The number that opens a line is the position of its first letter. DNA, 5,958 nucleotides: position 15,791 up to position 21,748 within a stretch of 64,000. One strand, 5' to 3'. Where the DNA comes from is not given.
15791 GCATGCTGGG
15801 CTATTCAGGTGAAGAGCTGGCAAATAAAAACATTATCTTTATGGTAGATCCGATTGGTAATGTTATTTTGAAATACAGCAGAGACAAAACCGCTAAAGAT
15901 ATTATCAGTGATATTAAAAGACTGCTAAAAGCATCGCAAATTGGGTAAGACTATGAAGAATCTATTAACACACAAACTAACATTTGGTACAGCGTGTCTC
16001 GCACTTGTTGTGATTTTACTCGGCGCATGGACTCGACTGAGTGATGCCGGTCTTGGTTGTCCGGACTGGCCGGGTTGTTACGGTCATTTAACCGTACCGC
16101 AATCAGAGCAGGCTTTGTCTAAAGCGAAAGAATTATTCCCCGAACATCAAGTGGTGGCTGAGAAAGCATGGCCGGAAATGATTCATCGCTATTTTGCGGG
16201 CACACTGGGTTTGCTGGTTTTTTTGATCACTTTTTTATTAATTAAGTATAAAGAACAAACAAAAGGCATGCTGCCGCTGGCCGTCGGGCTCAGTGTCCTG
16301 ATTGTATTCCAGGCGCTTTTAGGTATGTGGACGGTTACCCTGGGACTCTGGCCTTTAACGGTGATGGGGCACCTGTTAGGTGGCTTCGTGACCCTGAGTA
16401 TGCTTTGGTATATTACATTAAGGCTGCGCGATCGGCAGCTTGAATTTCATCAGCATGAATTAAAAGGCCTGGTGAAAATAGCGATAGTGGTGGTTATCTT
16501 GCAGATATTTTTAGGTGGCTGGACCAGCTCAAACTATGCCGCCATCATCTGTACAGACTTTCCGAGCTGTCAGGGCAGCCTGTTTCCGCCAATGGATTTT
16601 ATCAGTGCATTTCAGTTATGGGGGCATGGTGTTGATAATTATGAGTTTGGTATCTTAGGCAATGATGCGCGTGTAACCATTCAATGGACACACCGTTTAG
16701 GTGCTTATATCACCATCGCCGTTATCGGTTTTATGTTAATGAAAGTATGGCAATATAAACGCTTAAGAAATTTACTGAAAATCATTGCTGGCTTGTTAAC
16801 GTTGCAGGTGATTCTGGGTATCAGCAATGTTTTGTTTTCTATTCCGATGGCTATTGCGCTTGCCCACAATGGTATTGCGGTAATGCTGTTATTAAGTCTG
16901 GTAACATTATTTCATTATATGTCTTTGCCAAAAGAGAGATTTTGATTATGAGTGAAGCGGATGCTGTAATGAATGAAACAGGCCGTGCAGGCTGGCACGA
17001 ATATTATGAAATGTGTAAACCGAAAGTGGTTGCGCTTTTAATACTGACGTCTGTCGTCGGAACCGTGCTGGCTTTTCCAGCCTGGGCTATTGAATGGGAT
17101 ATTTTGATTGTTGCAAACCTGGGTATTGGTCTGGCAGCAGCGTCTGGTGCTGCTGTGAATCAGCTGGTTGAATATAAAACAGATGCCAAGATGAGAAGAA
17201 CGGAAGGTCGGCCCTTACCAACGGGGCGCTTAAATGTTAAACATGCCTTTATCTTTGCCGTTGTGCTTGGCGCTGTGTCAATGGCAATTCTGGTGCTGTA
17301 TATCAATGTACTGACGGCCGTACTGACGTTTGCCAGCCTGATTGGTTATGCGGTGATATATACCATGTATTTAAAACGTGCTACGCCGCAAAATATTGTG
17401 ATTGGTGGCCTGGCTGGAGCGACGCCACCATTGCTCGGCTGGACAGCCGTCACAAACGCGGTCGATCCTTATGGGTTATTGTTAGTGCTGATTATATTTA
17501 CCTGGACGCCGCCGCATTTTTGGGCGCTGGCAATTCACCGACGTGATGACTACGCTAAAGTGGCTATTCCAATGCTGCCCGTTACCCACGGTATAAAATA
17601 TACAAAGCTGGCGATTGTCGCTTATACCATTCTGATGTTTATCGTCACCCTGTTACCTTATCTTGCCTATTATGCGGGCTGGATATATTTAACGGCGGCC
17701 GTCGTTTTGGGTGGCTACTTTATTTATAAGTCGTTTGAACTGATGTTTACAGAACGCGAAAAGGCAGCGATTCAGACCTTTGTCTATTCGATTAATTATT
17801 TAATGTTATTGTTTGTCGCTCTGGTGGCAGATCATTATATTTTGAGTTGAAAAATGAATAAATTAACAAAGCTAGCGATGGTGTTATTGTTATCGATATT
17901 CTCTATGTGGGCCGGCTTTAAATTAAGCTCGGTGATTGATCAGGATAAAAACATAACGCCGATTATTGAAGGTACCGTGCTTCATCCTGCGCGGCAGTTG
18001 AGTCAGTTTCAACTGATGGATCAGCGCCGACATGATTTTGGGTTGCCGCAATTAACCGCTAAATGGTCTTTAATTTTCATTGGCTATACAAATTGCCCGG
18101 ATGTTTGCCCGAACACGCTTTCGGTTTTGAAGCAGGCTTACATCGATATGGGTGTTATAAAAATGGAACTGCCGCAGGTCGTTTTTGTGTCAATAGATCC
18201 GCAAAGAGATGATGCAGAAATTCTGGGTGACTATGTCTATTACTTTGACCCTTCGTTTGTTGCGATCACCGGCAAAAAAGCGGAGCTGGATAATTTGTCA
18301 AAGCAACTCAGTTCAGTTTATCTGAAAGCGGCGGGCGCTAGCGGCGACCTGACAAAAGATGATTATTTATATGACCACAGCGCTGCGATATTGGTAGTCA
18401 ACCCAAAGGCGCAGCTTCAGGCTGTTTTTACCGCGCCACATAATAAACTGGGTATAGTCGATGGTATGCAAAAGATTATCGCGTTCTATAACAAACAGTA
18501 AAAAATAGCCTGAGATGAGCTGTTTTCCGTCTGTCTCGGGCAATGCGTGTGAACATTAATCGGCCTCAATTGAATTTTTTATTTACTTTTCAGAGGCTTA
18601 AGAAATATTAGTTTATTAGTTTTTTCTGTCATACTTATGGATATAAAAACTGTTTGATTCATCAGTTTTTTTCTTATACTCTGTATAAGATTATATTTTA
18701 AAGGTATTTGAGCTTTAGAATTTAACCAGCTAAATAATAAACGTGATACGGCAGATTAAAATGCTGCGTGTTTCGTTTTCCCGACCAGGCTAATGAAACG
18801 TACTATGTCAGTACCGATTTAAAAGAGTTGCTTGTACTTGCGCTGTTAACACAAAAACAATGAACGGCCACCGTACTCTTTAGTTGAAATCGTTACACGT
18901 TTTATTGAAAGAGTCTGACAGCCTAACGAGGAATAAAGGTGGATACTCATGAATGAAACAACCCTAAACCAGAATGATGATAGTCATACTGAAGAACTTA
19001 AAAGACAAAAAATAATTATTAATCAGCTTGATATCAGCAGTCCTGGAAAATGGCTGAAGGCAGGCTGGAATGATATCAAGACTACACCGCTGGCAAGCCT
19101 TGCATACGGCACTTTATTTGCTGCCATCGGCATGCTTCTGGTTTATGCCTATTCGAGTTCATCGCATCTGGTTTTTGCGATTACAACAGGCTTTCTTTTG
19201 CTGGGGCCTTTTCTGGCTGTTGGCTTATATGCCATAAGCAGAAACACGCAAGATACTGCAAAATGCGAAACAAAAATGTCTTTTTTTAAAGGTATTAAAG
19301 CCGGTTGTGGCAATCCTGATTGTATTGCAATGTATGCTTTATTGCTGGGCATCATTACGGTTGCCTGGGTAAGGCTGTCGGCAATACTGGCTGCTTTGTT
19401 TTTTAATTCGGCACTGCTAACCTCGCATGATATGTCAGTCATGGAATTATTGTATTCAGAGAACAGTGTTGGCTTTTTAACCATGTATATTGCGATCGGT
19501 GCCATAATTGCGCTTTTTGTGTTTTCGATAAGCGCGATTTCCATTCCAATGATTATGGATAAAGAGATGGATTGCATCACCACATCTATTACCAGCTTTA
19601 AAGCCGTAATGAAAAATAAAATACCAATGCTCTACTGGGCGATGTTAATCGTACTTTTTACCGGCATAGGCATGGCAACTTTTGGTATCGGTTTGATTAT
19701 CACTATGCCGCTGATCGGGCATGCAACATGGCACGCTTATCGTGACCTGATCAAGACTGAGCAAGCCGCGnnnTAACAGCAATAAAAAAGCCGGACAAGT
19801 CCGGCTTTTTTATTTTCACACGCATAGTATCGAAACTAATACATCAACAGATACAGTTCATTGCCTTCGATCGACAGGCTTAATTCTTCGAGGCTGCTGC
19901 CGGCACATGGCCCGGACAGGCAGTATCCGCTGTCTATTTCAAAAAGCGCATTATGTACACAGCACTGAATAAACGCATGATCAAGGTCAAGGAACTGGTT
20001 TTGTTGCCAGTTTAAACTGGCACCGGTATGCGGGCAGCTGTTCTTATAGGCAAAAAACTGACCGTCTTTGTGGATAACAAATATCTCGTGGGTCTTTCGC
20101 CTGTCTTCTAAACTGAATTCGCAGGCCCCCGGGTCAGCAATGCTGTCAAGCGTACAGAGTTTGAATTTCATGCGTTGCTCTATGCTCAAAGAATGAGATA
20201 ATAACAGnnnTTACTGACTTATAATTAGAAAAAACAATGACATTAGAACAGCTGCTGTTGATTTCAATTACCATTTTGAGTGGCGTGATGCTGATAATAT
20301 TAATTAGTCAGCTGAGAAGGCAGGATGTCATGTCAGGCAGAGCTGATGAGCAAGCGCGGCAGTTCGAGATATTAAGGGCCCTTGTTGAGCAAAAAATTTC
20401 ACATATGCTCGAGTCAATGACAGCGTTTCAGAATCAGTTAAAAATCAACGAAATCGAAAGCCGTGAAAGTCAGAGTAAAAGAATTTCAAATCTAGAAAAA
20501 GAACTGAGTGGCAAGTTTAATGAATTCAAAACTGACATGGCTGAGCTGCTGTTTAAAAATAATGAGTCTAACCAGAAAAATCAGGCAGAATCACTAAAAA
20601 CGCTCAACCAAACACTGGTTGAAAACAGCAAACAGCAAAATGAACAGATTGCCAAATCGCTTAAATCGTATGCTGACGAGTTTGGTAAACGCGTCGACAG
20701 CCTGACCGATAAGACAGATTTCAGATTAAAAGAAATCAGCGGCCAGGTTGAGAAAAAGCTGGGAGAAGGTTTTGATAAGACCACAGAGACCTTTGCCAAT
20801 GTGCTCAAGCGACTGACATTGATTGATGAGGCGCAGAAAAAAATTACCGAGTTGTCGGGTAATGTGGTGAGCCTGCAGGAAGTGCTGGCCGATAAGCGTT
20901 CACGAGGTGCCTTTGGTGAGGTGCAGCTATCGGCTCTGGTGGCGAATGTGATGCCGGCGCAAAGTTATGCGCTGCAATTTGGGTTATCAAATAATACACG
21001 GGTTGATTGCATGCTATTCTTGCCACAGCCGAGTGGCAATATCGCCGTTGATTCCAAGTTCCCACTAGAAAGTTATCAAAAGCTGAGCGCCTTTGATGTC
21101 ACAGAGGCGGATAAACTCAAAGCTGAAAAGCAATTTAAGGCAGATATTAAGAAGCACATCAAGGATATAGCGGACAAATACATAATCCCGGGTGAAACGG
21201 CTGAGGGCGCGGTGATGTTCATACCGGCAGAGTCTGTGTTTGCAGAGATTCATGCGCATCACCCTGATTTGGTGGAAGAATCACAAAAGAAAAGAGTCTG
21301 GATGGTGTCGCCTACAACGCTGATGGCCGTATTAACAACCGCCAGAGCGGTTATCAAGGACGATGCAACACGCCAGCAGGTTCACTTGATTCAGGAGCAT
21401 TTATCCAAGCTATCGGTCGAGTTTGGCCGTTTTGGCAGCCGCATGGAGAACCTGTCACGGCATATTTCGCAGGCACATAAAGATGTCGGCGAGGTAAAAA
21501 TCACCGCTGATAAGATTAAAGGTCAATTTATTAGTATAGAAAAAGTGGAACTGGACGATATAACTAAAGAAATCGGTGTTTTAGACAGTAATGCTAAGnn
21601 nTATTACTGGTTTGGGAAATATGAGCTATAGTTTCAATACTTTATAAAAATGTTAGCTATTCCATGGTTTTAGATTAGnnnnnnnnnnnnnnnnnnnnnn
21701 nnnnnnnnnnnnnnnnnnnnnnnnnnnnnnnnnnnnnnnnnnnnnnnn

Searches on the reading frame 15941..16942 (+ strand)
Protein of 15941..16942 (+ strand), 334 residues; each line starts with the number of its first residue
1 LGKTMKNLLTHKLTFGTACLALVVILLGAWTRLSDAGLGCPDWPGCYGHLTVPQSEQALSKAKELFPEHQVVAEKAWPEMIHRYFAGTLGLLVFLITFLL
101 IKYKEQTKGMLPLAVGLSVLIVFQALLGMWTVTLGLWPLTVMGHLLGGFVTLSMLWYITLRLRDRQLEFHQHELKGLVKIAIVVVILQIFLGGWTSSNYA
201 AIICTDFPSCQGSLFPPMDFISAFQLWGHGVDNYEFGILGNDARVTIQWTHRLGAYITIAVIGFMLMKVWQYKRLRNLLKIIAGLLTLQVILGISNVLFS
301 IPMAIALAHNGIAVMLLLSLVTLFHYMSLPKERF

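Call 45: search_protein_families(library=pfam, proteins=[window:15941-16942:+], max_evalue=0.00001)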
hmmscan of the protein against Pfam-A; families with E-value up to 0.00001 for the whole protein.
window:15941-16942:+ (334 aa): 1 family
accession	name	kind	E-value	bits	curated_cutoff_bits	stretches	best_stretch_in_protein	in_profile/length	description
PF02628.20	COX15-CtaA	-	5e-79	266.1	29.9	1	13-321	3-322/322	Cytochrome oxidase assembly protein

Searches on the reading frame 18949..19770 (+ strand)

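Call 45: search_protein_families(library=pfam, proteins=[window:18949-19770:+], max_evalue=0.00001)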
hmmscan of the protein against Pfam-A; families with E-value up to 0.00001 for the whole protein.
window:18949-19770:+ (274 aa): 1 family
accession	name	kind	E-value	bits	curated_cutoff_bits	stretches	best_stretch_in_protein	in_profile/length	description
PF09955.14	DUF2189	-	3.3e-28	98.8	26.2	1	76-204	2-126/126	Predicted integral membrane protein (DUF2189)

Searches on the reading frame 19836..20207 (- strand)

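Call 61: search_protein_families(library=pfam, proteins=[window:19836-20207:-], max_evalue=0.001)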
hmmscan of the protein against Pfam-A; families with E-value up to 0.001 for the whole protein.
window:19836-20207:- (123 aa): 1 family
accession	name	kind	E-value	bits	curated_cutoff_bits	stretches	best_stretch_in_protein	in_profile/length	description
PF00355.32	Rieske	-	1e-09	38.6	20.3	1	38-103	22-82/88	Rieske [2Fe-2S] domain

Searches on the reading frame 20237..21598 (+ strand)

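Call 45: search_protein_families(library=pfam, proteins=[window:20237-21598:+], max_evalue=0.00001)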
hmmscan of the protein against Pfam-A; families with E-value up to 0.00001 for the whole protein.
window:20237-21598:+ (454 aa): 1 family
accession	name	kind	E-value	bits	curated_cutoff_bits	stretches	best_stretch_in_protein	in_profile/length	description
PF02646.22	RmuC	-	9.4e-60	202.6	26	1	163-439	2-286/291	RmuC family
